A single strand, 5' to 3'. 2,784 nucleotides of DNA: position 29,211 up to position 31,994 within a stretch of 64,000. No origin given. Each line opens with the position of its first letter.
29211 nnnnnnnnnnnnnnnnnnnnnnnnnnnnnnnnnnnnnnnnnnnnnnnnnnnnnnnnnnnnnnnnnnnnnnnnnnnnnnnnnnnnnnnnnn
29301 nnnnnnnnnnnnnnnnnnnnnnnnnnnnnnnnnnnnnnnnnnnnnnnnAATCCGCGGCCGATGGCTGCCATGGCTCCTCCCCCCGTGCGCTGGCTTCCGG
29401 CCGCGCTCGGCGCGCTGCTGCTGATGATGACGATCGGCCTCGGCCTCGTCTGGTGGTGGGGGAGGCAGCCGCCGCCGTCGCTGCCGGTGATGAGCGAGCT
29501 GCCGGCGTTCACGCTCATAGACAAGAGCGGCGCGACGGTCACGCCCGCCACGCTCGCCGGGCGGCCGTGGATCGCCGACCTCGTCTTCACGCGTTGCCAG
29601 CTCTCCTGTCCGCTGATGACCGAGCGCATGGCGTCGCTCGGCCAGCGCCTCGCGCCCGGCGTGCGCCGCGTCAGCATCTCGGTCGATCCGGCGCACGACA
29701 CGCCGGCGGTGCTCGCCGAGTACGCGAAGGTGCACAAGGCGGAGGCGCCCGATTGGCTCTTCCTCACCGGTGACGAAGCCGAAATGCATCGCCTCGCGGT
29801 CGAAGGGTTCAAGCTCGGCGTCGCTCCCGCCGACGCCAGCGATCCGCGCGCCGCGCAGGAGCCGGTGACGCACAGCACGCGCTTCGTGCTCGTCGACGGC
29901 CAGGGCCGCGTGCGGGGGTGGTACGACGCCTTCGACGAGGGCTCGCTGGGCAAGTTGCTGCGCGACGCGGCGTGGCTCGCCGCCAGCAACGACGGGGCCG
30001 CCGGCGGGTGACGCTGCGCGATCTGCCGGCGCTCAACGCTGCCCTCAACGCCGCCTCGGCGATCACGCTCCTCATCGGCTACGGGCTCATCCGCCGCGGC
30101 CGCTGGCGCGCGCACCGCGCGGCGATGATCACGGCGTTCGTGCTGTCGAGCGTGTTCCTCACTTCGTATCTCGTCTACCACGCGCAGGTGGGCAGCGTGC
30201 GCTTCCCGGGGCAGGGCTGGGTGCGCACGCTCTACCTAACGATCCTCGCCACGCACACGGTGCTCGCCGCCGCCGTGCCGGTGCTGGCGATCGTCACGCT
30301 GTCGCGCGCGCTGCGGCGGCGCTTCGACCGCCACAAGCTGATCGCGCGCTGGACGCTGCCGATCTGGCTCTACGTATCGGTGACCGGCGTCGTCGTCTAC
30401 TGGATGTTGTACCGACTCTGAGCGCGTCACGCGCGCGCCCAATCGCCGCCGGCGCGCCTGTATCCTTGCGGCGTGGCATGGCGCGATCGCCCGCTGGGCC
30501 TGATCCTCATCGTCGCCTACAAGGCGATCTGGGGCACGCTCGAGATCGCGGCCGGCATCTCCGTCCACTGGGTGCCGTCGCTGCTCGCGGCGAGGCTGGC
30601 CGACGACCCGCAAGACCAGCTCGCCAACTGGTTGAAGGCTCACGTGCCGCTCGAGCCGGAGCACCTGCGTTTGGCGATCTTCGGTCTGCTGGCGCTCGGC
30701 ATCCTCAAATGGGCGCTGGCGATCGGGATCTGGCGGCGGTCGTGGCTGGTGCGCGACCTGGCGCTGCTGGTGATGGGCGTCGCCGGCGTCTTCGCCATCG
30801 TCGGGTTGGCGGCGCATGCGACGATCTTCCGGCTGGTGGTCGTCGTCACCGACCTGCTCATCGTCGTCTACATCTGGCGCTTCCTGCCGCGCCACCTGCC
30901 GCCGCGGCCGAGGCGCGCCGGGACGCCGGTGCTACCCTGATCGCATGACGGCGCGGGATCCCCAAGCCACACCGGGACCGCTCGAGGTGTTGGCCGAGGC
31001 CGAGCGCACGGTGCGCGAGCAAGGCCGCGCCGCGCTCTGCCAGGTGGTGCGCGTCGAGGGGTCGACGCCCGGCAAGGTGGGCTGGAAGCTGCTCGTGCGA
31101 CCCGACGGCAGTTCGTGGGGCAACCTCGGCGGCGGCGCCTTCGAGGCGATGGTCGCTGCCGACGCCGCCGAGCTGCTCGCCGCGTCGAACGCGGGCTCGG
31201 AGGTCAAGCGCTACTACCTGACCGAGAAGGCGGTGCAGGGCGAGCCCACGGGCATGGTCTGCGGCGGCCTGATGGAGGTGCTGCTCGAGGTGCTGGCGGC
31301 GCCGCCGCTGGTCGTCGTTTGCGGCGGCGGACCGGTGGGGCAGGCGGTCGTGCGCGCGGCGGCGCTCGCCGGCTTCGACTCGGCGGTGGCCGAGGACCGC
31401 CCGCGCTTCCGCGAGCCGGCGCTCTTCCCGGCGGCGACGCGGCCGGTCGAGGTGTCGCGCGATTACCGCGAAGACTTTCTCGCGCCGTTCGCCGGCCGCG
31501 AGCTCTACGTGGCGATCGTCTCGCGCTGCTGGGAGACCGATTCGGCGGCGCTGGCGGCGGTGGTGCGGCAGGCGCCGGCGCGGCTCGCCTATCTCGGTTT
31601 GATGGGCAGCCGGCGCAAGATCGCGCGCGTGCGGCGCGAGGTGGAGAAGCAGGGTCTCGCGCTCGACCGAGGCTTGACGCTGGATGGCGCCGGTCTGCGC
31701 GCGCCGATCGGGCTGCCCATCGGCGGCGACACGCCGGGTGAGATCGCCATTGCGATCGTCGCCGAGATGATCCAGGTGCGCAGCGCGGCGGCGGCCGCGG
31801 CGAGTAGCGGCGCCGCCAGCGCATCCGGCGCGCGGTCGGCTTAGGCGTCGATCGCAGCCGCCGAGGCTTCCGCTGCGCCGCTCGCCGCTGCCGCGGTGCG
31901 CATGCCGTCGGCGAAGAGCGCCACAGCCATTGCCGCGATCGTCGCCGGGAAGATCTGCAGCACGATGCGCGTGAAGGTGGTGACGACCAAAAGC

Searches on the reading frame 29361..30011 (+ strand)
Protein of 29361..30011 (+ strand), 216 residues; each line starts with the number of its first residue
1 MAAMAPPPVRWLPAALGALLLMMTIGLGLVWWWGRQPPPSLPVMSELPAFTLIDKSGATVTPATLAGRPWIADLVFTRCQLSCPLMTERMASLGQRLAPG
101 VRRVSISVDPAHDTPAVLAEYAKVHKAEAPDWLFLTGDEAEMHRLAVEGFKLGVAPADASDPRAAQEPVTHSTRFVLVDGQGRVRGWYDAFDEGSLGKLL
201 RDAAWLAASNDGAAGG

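Call 8: search_protein_families(library=pfam, proteins=[window:29361-30011:+], max_evalue=0.01)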
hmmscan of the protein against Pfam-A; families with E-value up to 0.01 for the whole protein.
window:29361-30011:+ (216 aa): 1 family
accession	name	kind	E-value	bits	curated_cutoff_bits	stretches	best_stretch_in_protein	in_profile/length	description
PF02630.20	SCO1-SenC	-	3.1e-25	89.1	22.8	1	49-184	3-134/134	SCO1/SenC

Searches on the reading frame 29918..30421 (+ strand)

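Call 8: search_protein_families(library=pfam, proteins=[window:29918-30421:+], max_evalue=0.01)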
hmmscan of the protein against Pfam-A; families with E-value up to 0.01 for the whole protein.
window:29918-30421:+ (167 aa): 2 families
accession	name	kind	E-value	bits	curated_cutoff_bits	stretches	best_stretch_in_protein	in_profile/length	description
PF04238.17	DUF420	-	1.1e-42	145.8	30.5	1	36-164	1-130/130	Protein of unknown function (DUF420)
PF10067.14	DUF2306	-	3.1e-05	24.6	31.6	1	42-102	68-130/147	Predicted membrane protein (DUF2306)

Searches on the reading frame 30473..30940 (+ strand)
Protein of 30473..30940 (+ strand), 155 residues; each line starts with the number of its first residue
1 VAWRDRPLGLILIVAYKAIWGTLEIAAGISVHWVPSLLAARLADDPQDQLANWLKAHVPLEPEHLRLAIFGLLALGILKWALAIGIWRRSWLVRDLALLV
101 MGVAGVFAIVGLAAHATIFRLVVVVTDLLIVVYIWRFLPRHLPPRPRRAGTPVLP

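Call 8: search_protein_families(library=pfam, proteins=[window:30473-30940:+], max_evalue=0.01)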
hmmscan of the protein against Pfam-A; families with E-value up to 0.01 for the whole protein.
window:30473-30940:+ (155 aa): 1 family
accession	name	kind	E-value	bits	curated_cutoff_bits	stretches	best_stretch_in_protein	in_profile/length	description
PF09900.14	DUF2127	-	8.2e-14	52.5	24.3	1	9-136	1-138/140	Predicted membrane protein (DUF2127)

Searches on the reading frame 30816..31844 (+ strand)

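Call 8: search_protein_families(library=pfam, proteins=[window:30816-31844:+], max_evalue=0.01)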
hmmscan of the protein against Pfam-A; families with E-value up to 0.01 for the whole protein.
window:30816-31844:+ (342 aa): 2 families
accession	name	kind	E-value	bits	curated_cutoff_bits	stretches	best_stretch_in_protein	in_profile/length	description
PF13478.12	XdhC_C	-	1e-28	100.8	29.7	1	166-318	1-125/125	XdhC Rossmann domain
PF02625.21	XdhC_CoxI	-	1.2e-16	60.8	24.3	1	67-133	3-67/68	XdhC and CoxI family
